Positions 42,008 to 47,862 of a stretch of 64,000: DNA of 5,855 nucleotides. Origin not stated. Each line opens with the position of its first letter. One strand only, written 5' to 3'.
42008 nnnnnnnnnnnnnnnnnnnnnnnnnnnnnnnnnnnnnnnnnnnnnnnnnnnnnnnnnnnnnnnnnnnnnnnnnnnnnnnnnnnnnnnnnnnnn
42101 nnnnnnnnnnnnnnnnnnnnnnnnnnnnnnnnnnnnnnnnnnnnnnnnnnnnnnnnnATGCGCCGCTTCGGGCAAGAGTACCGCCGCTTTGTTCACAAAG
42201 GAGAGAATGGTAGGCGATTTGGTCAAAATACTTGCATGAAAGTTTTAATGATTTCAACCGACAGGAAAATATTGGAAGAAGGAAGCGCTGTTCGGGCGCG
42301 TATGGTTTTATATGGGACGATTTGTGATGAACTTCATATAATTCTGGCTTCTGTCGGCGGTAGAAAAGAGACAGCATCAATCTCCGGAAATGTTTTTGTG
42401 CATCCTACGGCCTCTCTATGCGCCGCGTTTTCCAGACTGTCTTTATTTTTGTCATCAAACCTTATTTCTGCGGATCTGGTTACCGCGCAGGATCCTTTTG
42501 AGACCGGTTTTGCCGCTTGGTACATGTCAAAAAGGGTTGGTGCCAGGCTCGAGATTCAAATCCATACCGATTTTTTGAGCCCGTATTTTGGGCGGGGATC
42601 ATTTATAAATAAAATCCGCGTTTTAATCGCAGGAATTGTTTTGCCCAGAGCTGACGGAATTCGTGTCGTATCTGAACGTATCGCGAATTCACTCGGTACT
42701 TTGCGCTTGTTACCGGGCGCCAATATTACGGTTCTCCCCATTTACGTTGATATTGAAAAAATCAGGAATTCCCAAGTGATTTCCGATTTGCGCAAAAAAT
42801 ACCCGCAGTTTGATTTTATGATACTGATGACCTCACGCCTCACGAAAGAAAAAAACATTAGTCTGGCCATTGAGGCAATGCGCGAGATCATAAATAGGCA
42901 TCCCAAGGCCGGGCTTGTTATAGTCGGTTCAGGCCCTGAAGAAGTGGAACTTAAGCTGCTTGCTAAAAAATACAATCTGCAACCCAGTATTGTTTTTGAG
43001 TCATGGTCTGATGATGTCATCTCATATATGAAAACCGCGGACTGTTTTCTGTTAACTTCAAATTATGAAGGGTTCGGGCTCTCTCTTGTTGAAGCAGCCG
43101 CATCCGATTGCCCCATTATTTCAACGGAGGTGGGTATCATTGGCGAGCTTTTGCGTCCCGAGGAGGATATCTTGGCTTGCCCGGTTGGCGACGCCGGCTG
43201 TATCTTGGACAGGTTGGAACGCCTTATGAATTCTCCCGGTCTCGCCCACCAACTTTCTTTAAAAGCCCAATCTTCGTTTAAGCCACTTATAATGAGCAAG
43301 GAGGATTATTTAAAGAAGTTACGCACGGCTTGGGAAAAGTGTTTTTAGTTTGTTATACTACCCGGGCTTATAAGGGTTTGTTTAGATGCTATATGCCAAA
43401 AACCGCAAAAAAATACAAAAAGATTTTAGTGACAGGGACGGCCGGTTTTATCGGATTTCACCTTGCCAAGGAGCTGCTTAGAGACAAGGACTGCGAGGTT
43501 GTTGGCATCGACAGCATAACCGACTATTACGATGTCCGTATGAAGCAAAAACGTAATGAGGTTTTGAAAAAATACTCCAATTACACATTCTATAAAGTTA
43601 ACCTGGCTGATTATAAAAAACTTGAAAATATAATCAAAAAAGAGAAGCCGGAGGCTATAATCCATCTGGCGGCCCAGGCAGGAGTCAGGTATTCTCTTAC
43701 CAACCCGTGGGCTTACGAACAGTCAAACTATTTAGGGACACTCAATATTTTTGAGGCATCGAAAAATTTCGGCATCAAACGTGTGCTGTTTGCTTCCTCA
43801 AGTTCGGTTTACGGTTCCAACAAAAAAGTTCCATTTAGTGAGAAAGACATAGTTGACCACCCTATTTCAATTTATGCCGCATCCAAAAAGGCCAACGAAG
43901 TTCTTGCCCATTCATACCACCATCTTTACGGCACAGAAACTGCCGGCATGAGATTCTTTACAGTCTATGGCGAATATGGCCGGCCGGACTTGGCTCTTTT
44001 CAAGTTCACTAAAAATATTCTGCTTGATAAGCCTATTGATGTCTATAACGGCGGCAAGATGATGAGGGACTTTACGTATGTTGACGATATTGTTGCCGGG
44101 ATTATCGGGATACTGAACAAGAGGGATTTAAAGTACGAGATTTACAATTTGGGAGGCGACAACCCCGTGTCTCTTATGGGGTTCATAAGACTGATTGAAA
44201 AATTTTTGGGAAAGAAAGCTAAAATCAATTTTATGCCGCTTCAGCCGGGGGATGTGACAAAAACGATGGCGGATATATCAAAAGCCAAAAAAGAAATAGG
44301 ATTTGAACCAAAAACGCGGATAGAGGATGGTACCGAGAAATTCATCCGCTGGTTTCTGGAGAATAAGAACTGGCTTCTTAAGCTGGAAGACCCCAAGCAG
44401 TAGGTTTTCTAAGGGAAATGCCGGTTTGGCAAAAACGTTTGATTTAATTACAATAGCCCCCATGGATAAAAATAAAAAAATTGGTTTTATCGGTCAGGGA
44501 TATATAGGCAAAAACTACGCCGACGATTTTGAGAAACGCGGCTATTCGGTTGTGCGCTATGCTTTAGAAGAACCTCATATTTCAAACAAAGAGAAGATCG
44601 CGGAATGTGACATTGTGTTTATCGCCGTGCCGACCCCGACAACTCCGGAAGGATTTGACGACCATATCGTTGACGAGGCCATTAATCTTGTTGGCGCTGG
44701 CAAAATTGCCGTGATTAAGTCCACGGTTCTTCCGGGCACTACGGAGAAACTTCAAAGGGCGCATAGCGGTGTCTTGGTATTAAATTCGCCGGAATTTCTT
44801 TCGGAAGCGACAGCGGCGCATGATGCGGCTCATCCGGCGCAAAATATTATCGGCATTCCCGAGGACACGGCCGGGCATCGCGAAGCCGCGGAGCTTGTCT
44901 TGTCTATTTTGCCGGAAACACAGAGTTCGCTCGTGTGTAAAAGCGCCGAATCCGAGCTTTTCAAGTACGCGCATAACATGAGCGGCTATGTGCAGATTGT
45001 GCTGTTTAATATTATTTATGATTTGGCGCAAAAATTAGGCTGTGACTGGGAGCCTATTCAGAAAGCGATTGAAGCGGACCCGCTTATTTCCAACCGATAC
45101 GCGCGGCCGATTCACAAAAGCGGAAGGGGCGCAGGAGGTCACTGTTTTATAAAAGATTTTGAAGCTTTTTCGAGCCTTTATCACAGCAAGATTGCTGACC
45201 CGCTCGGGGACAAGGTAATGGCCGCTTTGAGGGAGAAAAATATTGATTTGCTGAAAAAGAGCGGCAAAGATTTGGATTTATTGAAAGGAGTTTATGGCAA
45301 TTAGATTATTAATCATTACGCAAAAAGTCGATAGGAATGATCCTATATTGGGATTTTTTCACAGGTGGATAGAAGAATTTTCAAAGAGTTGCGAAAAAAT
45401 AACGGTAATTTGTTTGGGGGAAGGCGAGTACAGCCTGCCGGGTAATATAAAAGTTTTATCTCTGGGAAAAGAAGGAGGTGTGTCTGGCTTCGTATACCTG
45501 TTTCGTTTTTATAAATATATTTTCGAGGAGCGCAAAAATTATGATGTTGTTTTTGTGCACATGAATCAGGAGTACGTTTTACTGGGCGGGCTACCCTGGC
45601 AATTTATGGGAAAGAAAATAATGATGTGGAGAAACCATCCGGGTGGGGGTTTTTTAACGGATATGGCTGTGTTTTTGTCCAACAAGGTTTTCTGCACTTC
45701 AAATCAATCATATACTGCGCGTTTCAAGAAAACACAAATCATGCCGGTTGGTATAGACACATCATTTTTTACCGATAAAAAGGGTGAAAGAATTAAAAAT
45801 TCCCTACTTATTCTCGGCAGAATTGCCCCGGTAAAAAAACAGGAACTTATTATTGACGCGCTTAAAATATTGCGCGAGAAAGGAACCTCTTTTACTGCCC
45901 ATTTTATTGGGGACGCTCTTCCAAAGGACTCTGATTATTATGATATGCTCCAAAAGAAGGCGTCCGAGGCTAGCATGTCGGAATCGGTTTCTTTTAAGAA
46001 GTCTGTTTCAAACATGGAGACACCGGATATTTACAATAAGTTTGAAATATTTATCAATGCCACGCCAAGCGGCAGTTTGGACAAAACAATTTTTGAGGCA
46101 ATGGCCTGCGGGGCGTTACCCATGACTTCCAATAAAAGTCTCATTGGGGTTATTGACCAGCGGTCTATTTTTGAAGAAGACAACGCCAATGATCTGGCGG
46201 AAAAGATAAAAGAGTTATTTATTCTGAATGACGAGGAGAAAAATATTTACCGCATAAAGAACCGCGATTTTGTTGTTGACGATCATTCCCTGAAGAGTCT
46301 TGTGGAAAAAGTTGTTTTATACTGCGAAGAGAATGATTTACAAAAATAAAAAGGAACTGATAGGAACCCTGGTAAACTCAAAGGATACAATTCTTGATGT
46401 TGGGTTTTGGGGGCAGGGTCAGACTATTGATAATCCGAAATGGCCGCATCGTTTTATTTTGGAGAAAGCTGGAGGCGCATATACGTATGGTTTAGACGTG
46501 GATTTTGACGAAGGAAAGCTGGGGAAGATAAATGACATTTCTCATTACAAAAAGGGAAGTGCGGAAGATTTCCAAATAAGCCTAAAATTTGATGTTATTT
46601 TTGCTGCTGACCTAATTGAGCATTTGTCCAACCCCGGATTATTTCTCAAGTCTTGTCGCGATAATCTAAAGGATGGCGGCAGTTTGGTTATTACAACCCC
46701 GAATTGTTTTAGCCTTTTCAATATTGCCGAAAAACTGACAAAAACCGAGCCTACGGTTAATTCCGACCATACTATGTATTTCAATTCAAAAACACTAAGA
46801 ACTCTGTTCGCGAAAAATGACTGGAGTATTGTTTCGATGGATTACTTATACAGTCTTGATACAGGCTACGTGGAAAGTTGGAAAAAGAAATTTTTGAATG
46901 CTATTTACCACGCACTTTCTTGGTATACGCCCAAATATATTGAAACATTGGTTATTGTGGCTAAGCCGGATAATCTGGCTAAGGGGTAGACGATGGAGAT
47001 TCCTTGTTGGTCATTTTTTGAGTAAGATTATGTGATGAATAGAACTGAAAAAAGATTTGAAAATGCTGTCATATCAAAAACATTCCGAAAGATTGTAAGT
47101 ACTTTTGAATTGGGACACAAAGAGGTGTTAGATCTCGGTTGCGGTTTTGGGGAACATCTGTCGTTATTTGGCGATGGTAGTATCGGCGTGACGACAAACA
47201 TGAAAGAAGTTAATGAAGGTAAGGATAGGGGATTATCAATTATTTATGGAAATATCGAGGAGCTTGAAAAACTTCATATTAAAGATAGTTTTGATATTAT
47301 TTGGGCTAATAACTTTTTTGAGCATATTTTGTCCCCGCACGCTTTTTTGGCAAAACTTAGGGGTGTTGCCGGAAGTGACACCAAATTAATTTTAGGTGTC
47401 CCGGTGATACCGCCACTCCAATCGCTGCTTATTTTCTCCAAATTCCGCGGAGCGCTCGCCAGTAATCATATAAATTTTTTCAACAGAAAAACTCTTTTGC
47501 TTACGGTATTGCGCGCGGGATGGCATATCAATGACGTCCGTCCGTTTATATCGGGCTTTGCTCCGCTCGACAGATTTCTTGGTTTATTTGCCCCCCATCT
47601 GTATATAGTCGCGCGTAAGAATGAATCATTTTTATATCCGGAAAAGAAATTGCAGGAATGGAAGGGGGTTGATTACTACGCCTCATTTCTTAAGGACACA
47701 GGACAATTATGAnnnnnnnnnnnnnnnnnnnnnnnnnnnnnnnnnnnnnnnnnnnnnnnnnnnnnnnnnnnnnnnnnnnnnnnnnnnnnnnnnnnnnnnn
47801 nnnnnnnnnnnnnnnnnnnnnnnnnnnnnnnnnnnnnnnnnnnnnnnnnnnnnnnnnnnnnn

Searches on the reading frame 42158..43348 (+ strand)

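Call 15: search_protein_families(library=pfam, proteins=[window:42158-43348:+], max_evalue=0.001)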
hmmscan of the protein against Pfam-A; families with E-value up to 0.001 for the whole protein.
window:42158-43348:+ (396 aa): 5 families
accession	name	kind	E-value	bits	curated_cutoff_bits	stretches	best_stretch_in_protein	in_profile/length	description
PF00534.26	Glycos_transf_1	-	3.5e-34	118.2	26.4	1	219-371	15-170/172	Glycosyl transferases group 1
PF13692.12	Glyco_trans_1_4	-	7.1e-27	94.8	27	1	221-358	3-141/142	Glycosyl transferases group 1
PF20706.3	GT4-conflict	-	2.8e-10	40.2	26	1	215-333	193-321/385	Family 4 Glycosyltransferase in conflict systems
PF13439.12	Glyco_transf_4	-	2.9e-06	27.9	28.5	1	90-200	60-169/170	Glycosyltransferase Family 4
PF13579.12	Glyco_trans_4_4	-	1.5e-05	25.8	29.7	1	101-194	68-156/158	Glycosyl transferase 4-like domain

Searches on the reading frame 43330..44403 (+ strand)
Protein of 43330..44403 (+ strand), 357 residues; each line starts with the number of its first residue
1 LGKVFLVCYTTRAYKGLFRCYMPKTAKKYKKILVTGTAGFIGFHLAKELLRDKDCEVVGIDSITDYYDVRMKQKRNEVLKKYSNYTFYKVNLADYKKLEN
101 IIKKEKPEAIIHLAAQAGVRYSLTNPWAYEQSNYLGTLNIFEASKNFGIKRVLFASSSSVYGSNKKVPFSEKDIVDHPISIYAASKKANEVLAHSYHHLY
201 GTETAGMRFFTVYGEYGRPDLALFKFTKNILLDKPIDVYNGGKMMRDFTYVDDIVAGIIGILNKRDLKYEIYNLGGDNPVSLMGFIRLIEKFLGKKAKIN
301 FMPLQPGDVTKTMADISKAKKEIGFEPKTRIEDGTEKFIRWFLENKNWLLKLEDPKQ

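Call 15: search_protein_families(library=pfam, proteins=[window:43330-44403:+], max_evalue=0.001)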
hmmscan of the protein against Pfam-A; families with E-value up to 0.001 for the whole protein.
window:43330-44403:+ (357 aa): 9 families
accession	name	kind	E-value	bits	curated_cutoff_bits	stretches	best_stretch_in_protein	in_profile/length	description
PF16363.11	GDP_Man_Dehyd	-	8.8e-58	196.8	27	1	33-337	1-331/332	GDP-mannose 4,6 dehydratase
PF01370.27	Epimerase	-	1.2e-56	192.3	20.9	1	32-275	1-240/240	NAD dependent epimerase/dehydratase family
PF01073.25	3Beta_HSD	-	5.2e-20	72.1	22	1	33-269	1-234/280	3-beta hydroxysteroid dehydrogenase/isomerase family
PF04321.23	RmlD_sub_bind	-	9.4e-19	68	27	1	31-297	2-235/287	RmlD substrate binding domain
PF02719.21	Polysacc_synt_2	-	1.3e-14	54.5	20.2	1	32-238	1-194/293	Polysaccharide biosynthesis protein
PF07993.18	NAD_binding_4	-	1.4e-06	28.1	20.1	1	34-195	1-190/258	Male sterility protein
PF13460.12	NAD_binding_10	-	9.5e-06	26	27.2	1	36-195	1-134/184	NAD(P)H-binding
PF05368.20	NmrA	-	0.00071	19.7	27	0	30-167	3-118/298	NmrA-like family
PF00106.31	adh_short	-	0.00082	19.3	26.6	0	30-105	1-71/195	short chain dehydrogenase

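Call 57: search_protein_families(library=ncbifam, proteins=[window:43330-44403:+], max_evalue=0.00001)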
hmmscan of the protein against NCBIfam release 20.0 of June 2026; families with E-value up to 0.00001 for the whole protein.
window:43330-44403:+ (357 aa): 25 families
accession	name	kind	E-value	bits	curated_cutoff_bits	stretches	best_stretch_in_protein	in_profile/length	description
TIGR01181.1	dTDP_gluc_dehyt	equivalog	1.1e-55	189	365.1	1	31-349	1-318/321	dTDP-glucose 4,6-dehydratase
TIGR01179.1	galE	equivalog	1.3e-50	172.2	262.3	1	31-345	1-328/332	UDP-glucose 4-epimerase GalE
TIGR04180.1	EDH_00030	hypoth_equivalog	3.7e-38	131.3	475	1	32-329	1-296/297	NAD-dependent 4,6-dehydratase LegB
NF007490.0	PRK10084.1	subfamily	3.3e-37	128.3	649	1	31-353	2-345/361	dTDP-glucose 4,6-dehydratase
NF011728.1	PRK15181.1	equivalog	2.6e-35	122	760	1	28-347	14-342/348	Vi polysaccharide biosynthesis UDP-N-acetylglucosaminuronic acid C-4 epimerase TviC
NF007582.0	PRK10217.1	equivalog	4e-35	121.5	698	1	30-354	2-343/355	dTDP-glucose 4,6-dehydratase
TIGR02197.1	heptose_epim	equivalog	5.9e-34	117.7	274.6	1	32-344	1-315/316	ADP-glyceromanno-heptose 6-epimerase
NF007956.0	PRK10675.1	subfamily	5.7e-29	101.3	394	2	31-192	2-159/338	UDP-glucose 4-epimerase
NF047922.1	GDPFucSynFcl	equivalog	9.3e-25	87.7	500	1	87-347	34-306/308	GDP-L-fucose synthase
TIGR02622.1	CDP_4_6_dhtase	equivalog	1.5e-24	86.8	278.45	1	29-204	4-176/352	CDP-glucose 4,6-dehydratase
NF008872.0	PRK11908.1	equivalog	1.6e-21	76.8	294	1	30-288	2-263/349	bifunctional UDP-4-keto-pentose/UDP-xylose synthase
TIGR01214.1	rmlD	equivalog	1.1e-18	67.4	224.05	1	31-299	1-233/285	dTDP-4-dehydrorhamnose reductase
TIGR01472.1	gmd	equivalog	3.1e-18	66.1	415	1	30-202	1-175/342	GDP-mannose 4,6-dehydratase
NF041015.1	UDPsulfquin_syn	equivalog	9.2e-16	57.8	575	1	30-147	1-133/384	UDP-sulfoquinovose synthase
NF043036.1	ErythonDh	equivalog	3.8e-15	55.9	325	1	31-231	2-198/321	D-erythronate dehydrogenase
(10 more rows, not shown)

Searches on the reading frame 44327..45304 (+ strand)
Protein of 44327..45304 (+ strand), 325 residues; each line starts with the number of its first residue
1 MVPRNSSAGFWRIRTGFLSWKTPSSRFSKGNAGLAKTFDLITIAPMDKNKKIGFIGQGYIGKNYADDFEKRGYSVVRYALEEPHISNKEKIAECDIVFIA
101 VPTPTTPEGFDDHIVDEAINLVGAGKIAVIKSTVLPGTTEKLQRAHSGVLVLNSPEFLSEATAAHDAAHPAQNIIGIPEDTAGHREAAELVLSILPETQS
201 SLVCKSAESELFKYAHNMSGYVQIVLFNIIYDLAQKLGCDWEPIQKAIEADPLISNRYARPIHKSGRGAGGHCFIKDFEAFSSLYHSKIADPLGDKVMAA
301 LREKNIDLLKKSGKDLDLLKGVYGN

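Call 15: search_protein_families(library=pfam, proteins=[window:44327-45304:+], max_evalue=0.001)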
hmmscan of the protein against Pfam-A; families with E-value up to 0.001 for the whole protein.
window:44327-45304:+ (325 aa): 3 families
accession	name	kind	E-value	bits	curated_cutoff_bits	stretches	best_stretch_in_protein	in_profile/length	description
PF03721.20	UDPG_MGDP_dh_N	-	1.3e-17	64.5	27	1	87-183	70-181/187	UDP-glucose/GDP-mannose dehydrogenase family, NAD binding domain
PF00984.24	UDPG_MGDP_dh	-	9.1e-14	51.8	25.4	1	208-290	2-80/94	UDP-glucose/GDP-mannose dehydrogenase family, central domain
PF03446.21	NAD_binding_2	-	4e-05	24.1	21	1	51-145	1-106/161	NAD binding domain of 6-phosphogluconate dehydrogenase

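Call 57: search_protein_families(library=ncbifam, proteins=[window:44462-45304:+], max_evalue=0.00001)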
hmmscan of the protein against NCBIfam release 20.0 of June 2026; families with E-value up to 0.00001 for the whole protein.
window:44462-45304:+ (280 aa): 5 families
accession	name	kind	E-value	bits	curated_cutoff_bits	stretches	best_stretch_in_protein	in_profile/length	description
TIGR03026.1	NDP-sugDHase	subfamily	1.4e-37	129.5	189.8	1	43-243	71-279/413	nucleotide sugar dehydrogenase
NF041297.1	UDPGDh_AglM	equivalog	1.1e-22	80.6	670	1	42-240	68-280/429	UDP-glucose 6-dehydrogenase AglM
NF047673.2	TeichurnBiosyTuaD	equivalog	3.7e-17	62.6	700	1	44-268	73-302/439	UDP-glucose 6-dehydrogenase TuaD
NF011631.0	PRK15057.1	equivalog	9e-17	61.2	757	1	43-243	68-268/388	UDP-glucose 6-dehydrogenase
NF040825.1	UDPMaNacDH_Arch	equivalog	1.3e-10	40.7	750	1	41-233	68-263/418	UDP-N-acetyl-D-mannosamine dehydrogenase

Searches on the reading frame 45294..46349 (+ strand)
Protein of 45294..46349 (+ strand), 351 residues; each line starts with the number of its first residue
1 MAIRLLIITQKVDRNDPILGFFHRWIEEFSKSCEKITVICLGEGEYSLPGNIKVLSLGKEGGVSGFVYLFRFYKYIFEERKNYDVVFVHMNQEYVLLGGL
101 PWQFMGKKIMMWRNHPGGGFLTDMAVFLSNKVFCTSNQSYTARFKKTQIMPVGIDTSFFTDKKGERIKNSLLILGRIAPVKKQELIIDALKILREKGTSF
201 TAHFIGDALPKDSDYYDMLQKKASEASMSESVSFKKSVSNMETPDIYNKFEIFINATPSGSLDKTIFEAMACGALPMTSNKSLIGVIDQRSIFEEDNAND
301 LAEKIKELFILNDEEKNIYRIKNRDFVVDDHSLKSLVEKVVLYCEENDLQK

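Call 15: search_protein_families(library=pfam, proteins=[window:45294-46349:+], max_evalue=0.001)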
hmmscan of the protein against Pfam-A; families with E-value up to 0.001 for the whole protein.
window:45294-46349:+ (351 aa): 3 families
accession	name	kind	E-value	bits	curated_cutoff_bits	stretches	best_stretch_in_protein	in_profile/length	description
PF00534.26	Glycos_transf_1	-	2.1e-14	53.9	26.4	1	168-318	15-165/172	Glycosyl transferases group 1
PF13692.12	Glyco_trans_1_4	-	1.7e-12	48.3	27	1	169-308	2-139/142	Glycosyl transferases group 1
PF13524.12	Glyco_trans_1_2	-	4.1e-07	30.5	25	1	219-338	27-140/144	Glycosyl transferase-like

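Call 57: search_protein_families(library=ncbifam, proteins=[window:45294-46349:+], max_evalue=0.00001)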
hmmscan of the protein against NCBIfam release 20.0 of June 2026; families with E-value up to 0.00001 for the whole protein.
window:45294-46349:+ (351 aa): 6 families
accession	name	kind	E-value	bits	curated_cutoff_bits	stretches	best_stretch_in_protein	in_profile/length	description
NF041876.1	EPS_EpsE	equivalog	5.2e-15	55.6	400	1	141-310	182-360/389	exopolysaccharide biosynthesis GT4 family glycosyltransferase EpsE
NF038255.1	exopoly_VpsD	equivalog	6.1e-08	31.9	300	1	143-295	175-326/381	VpsD family glycosyltransferase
NF038229.1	Glyco4_Geo_Pelo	equivalog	4.7e-07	29.1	400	1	128-284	116-276/338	GPMC system family 4 glycosyltransferase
TIGR03088.1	stp2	hypoth_equivalog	5.8e-07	28.9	409.05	1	139-339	169-365/374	TIGR03088 family PEP-CTERM/XrtA system glycosyltransferase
NF038295.1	EPS_HpsP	equivalog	8.5e-07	28.3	550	1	168-341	207-381/388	hormogonium polysaccharide biosynthesis glycosyltransferase HpsP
NF041010.1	glycosy_Agl16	equivalog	1.5e-06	27.3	575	1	145-307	156-314/352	glycosylation protein Agl16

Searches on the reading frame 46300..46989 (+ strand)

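Call 15: search_protein_families(library=pfam, proteins=[window:46300-46989:+], max_evalue=0.001)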
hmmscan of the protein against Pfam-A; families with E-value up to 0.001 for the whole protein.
window:46300-46989:+ (229 aa): 4 families
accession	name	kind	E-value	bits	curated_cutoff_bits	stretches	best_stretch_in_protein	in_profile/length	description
PF13489.12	Methyltransf_23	-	2.3e-10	40.9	27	1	86-179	80-163/164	Methyltransferase domain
PF13847.12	Methyltransf_31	-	5e-06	26.7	27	1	85-167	60-130/145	Methyltransferase domain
PF08241.18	Methyltransf_11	-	8.3e-06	26.8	21.2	1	56-131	16-95/95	Methyltransferase domain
PF08242.18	Methyltransf_12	-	1.9e-05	25.7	30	1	88-129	58-98/98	Methyltransferase domain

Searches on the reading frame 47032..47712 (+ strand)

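Call 15: search_protein_families(library=pfam, proteins=[window:47032-47712:+], max_evalue=0.001)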
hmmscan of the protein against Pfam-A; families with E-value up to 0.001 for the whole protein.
window:47032-47712:+ (226 aa): 6 families
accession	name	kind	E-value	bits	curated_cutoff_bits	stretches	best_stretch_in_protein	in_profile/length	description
PF13489.12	Methyltransf_23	-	6.1e-09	36.3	27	1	27-165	21-160/164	Methyltransferase domain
PF08241.18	Methyltransf_11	-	6.2e-07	30.4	21.2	1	33-119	1-93/95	Methyltransferase domain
PF07021.18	MetW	-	4.4e-06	26.9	21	1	18-110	4-99/193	Methionine biosynthesis protein MetW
PF13847.12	Methyltransf_31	-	7.8e-06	26.1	27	1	29-121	4-109/145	Methyltransferase domain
PF08242.18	Methyltransf_12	-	0.0002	22.4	30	0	33-113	1-92/98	Methyltransferase domain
PF13649.12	Methyltransf_25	-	0.00025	22.1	27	1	32-110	1-90/97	Methyltransferase domain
